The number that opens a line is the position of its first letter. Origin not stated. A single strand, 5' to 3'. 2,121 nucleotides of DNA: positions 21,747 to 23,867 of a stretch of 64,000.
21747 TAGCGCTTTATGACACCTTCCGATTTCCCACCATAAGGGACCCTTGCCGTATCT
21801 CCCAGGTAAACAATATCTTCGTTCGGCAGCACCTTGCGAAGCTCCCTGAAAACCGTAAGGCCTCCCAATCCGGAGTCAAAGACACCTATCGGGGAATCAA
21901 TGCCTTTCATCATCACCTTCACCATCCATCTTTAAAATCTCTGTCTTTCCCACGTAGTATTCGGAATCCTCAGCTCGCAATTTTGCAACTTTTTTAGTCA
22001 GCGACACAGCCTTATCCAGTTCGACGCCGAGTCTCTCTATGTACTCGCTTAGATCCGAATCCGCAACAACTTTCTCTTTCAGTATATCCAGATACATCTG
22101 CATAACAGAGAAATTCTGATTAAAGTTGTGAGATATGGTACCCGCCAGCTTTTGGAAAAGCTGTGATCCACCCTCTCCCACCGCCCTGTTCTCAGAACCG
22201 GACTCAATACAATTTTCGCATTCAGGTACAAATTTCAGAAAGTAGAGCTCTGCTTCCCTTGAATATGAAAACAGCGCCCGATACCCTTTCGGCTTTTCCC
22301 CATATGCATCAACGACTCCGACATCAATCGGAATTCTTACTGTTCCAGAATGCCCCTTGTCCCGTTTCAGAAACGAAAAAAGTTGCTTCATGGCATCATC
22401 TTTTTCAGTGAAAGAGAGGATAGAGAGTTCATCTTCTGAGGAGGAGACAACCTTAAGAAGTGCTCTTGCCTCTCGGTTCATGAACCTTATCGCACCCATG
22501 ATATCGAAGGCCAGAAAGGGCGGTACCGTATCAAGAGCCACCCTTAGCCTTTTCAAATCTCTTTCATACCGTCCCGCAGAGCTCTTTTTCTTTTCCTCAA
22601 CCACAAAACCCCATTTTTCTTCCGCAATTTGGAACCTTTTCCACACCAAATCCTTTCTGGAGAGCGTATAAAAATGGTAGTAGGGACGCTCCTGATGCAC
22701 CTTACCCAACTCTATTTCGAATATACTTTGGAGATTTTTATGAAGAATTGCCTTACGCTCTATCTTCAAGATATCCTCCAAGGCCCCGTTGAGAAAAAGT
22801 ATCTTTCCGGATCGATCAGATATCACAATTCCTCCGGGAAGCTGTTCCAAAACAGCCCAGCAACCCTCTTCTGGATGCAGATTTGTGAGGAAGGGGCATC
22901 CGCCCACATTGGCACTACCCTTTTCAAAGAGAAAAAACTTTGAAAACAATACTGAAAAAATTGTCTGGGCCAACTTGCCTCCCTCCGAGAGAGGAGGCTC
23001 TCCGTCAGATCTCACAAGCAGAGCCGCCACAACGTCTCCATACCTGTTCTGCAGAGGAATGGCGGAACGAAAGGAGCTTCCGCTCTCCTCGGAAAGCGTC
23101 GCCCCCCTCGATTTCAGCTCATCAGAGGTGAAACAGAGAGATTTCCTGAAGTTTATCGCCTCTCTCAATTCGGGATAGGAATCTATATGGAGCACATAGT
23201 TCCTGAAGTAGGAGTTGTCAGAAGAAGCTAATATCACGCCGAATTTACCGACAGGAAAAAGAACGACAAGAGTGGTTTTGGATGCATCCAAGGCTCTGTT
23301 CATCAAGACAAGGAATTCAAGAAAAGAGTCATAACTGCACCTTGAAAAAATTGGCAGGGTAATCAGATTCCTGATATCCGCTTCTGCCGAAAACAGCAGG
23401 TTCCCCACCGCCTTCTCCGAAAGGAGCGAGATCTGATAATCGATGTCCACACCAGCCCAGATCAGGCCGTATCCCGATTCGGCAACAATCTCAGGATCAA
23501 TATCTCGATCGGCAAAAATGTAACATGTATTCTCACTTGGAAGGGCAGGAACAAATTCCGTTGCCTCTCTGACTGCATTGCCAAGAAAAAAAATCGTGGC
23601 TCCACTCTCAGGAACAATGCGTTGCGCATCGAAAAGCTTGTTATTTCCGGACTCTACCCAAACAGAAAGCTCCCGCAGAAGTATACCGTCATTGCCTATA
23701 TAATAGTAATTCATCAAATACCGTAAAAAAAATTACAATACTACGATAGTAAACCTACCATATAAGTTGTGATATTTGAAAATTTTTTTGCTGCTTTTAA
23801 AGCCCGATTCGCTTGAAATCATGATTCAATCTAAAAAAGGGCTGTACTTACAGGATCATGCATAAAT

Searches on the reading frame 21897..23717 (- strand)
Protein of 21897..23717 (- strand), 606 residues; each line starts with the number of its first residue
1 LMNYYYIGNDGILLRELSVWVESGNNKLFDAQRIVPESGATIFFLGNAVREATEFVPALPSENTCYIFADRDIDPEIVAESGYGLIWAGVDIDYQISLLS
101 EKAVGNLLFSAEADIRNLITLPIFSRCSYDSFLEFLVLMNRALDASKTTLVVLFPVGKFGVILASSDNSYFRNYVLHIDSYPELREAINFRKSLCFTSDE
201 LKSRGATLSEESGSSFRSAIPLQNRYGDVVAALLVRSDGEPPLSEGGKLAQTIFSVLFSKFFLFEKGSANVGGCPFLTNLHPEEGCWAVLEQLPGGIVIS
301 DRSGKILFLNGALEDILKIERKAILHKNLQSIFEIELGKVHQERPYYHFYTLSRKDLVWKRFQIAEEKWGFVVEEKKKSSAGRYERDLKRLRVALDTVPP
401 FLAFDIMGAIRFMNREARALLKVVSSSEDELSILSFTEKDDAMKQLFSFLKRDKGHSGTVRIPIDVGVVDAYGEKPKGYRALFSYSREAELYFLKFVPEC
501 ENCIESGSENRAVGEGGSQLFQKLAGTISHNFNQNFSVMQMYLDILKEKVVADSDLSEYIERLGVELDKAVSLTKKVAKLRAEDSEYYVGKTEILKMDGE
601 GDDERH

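Call 45: search_protein_families(library=pfam, proteins=[window:21897-23717:-], max_evalue=0.00001)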
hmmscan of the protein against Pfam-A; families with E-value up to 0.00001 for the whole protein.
window:21897-23717:- (606 aa): 2 families
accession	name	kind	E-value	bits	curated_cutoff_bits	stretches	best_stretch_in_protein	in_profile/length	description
PF00989.32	PAS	-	2.3e-07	31.3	22.6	1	288-330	5-47/113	PAS fold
PF13188.13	PAS_8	-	1.2e-06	28.7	21.8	0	288-328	5-46/65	PAS domain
